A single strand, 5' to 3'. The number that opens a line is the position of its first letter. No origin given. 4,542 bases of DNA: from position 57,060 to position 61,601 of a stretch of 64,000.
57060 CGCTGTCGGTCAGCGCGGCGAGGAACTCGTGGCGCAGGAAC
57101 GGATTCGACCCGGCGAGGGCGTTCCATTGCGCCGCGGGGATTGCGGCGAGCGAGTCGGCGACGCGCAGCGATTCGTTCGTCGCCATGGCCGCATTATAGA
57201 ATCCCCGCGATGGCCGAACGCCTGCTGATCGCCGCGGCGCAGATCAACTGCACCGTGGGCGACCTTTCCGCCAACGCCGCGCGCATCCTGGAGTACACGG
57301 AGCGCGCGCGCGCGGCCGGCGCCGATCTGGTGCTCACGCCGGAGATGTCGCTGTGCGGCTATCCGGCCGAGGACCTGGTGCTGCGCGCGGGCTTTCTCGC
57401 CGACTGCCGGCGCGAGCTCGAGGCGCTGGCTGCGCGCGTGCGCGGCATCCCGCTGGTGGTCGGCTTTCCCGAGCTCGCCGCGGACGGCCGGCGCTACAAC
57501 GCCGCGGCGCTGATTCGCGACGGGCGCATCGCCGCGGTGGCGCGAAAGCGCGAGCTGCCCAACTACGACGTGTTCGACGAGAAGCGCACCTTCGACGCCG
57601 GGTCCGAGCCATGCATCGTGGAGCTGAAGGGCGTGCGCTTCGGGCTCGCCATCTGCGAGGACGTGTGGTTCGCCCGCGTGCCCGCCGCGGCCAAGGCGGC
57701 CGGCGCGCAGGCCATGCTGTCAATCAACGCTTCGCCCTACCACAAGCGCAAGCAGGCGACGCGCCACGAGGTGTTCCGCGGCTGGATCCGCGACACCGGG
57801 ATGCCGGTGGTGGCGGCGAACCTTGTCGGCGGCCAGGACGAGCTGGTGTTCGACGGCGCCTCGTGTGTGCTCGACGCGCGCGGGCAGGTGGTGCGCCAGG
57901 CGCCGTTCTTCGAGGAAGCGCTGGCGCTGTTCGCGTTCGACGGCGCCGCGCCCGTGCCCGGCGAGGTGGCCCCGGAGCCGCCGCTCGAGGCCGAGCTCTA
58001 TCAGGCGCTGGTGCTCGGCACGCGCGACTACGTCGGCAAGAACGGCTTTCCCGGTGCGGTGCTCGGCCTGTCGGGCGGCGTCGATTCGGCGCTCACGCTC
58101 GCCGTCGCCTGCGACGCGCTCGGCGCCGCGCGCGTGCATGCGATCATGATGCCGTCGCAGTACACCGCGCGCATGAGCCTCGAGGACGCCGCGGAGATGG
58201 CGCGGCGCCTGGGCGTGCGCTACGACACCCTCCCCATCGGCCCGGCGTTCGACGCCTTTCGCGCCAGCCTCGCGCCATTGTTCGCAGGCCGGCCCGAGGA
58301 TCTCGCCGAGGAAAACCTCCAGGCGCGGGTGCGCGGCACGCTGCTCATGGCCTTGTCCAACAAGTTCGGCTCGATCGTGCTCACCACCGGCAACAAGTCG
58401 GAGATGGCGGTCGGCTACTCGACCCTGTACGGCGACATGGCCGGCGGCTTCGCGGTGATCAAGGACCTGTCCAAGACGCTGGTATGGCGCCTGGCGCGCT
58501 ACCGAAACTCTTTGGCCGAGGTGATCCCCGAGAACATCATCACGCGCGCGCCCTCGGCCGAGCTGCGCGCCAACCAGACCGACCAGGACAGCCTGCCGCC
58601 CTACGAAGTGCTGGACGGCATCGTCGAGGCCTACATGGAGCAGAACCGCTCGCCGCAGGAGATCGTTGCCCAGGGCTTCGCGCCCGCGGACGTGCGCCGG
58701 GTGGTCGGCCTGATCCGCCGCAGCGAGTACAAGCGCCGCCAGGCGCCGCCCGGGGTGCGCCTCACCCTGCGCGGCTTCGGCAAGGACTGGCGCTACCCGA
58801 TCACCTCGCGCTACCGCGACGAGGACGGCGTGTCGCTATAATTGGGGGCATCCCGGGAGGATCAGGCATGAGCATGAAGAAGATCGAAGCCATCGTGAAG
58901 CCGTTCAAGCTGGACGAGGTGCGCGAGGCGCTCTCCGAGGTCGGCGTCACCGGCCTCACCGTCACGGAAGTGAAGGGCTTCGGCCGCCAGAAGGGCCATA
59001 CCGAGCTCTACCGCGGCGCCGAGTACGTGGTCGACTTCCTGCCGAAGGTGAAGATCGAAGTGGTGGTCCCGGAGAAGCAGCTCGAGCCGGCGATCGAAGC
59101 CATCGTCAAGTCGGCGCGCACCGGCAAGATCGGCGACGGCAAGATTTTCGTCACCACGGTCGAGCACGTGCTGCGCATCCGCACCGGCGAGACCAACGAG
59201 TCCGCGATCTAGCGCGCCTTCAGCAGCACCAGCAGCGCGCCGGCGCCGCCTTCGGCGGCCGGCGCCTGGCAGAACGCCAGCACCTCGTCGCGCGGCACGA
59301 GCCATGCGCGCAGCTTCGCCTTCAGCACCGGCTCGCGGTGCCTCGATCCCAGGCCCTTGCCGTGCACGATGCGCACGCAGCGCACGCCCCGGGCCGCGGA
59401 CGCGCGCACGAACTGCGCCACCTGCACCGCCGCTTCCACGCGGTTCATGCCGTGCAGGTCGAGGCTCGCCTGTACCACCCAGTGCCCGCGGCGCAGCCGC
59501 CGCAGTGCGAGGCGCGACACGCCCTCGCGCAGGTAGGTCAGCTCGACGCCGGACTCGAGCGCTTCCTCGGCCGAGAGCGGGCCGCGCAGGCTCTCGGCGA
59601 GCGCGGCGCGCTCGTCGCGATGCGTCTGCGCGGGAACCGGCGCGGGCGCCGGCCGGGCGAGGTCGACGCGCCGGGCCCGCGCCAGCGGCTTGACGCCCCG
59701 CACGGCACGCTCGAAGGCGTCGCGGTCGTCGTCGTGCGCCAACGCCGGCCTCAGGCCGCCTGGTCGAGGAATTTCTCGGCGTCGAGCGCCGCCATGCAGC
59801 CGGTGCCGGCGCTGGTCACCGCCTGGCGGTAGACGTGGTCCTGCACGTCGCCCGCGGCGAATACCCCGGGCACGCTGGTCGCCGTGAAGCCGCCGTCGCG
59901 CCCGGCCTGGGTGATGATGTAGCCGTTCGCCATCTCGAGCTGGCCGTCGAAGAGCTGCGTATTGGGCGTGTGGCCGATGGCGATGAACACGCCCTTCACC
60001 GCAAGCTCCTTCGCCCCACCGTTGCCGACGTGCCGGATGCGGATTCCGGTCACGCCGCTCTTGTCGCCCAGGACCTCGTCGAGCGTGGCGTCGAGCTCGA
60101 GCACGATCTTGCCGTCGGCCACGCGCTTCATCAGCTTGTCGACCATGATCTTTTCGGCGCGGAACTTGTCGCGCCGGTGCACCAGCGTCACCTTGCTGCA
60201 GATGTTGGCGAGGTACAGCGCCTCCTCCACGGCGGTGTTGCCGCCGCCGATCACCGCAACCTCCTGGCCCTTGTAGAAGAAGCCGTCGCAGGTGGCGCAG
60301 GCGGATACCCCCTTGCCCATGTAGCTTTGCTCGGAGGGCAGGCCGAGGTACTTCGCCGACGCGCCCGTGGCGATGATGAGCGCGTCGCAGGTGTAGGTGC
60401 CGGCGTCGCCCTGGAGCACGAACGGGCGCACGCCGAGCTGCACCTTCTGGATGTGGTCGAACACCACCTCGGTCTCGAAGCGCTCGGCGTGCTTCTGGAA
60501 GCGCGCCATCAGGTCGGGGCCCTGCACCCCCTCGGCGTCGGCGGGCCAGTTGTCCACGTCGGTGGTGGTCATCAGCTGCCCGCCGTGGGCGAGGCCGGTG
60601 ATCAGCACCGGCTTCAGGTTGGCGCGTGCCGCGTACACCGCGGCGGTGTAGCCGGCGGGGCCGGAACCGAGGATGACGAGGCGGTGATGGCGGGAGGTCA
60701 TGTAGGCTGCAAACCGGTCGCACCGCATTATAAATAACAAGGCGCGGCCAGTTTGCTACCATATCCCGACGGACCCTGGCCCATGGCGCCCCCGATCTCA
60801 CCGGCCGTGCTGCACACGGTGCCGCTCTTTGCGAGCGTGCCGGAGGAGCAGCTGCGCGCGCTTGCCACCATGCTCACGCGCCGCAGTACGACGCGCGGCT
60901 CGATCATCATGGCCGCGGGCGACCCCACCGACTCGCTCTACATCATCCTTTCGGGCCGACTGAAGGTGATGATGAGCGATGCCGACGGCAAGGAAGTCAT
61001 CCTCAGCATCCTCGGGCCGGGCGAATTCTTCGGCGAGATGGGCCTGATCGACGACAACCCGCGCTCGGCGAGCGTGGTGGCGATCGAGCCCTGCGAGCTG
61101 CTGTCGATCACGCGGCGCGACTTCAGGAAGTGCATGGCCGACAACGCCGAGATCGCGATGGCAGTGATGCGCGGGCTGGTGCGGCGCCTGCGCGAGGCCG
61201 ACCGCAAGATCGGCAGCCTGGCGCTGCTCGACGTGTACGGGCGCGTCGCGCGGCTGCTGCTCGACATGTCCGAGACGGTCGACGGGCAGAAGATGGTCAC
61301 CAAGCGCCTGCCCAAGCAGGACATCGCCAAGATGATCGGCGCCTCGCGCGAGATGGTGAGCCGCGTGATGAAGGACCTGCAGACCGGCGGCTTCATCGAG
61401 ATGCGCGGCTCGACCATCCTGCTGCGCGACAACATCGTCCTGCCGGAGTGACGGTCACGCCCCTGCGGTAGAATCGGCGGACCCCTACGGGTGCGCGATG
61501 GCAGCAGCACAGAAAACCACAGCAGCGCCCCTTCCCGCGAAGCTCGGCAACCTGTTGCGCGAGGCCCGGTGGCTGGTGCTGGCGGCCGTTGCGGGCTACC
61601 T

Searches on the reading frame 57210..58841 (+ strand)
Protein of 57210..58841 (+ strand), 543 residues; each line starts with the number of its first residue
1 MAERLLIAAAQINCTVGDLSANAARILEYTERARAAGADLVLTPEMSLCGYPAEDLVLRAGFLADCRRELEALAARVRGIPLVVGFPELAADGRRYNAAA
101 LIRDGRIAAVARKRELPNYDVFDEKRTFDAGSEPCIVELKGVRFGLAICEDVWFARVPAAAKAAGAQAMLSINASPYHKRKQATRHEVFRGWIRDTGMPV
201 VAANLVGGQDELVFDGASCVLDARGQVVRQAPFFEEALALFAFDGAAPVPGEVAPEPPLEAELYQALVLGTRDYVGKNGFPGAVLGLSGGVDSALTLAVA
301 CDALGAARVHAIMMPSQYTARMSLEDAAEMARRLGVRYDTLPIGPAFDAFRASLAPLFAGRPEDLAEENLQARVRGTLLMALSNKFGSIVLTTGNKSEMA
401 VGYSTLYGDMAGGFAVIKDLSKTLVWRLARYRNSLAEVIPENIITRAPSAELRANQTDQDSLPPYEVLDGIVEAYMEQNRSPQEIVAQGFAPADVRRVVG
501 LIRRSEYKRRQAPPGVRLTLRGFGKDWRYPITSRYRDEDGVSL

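Call 22: search_protein_families(library=ncbifam, proteins=[window:57210-58841:+], max_evalue=0.00001)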
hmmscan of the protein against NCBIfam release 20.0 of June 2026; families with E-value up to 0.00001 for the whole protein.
window:57210-58841:+ (543 aa): 10 families
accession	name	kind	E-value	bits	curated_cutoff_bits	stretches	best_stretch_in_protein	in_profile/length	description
NF010588.0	PRK13981.1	equivalog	5.1e-236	784.3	479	1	2-537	2-544/546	NAD+ synthase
NF010587.0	PRK13980.1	equivalog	9.2e-62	208.6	255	1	267-516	18-258/267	NAD+ synthase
TIGR00552.1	nadE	equivalog_domain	1.6e-59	201.2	63.65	1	272-515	14-243/251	NAD(+) synthase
NF002730.0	PRK02628.1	equivalog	1.2e-53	182.3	473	2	265-435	344-522/677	NAD(+) synthase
NF002048.0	PRK00876.1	subfamily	4.4e-26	91.5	313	2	282-351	39-108/330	NAD(+) synthase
TIGR03381.1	agmatine_aguB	equivalog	8.8e-19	67.9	410.25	1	7-244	3-254/279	N-carbamoylputrescine amidase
NF001979.1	PRK00768.1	equivalog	1.1e-11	44.7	250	1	272-478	29-238/266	NAD(+) synthase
NF033621.1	de_GSH_amidase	exception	1.2e-11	44.5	355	1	8-231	3-224/260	deaminated glutathione amidase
TIGR00268.2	TIGR00268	equivalog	8e-10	38.4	150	1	284-343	17-76/259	ATP-dependent sacrificial sulfur transferase LarE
TIGR00546.1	lnt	equivalog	8e-09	35.1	132.9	1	20-184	181-360/395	apolipoprotein N-acyltransferase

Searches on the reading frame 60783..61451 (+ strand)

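Call 22: search_protein_families(library=ncbifam, proteins=[window:60783-61451:+], max_evalue=0.00001)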
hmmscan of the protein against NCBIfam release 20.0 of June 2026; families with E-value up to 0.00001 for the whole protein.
window:60783-61451:+ (222 aa): 14 families
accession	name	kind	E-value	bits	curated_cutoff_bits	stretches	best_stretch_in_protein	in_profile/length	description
NF008732.0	PRK11753.1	equivalog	1.9e-46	158.2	266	1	25-214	17-210/214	cAMP-activated global transcriptional regulator CRP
NF006901.0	PRK09392.1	equivalog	8.1e-24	84.2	211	1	10-220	9-217/236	transcriptional activator FtrB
TIGR03697.1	NtcA_cyano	equivalog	2.5e-17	63.3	244.95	1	40-220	2-188/193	global nitrogen regulator NtcA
NF041163.2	encap_f2b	equivalog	1.5e-15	57.3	400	1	5-131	68-196/450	family 2B encapsulin nanocompartment shell protein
NF010499.0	PRK13918.1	equivalog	2e-15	56.9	274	1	35-220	16-197/205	CRP/FNR family transcriptional regulator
NF053664.1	TransRegPtrACyano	equivalog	1.6e-14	53.7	300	1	49-209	27-184/196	Crp/Fnr family transcriptional regulator PtrA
NF058543.1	ActPatMycb56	equivalog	2.4e-14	52.9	460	1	15-130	3-116/317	acetyltransferase Pat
NF050806.1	TransRegFixKCaul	equivalog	2.5e-13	49.8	300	1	33-218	25-208/215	transcriptional regulator FixK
NF050815.1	TransActFtrBCaul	equivalog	1.3e-12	47.5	300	1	11-220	12-219/251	transcriptional activator FtrB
TIGR03896.1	cyc_nuc_ocin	subfamily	1e-11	44.8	161.05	1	32-136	162-266/317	bacteriocin-type transport-associated protein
NF052518.1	TransRegLdrP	equivalog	1.3e-11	44.8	300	1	37-213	5-177/195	transcriptional regulator LdrP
NF007707.0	PRK10402.1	subfamily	1.2e-09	38.2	180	1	38-124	38-124/226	transcriptional regulator YeiL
NF008365.0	PRK11161.1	subfamily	4.4e-09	36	228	1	19-218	34-237/250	fumarate/nitrate reduction transcriptional regulator Fnr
NF045989.1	TransRegFnrLRhodb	equivalog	7.2e-09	35.2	300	1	18-211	23-221/245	transcriptional regulator FnrL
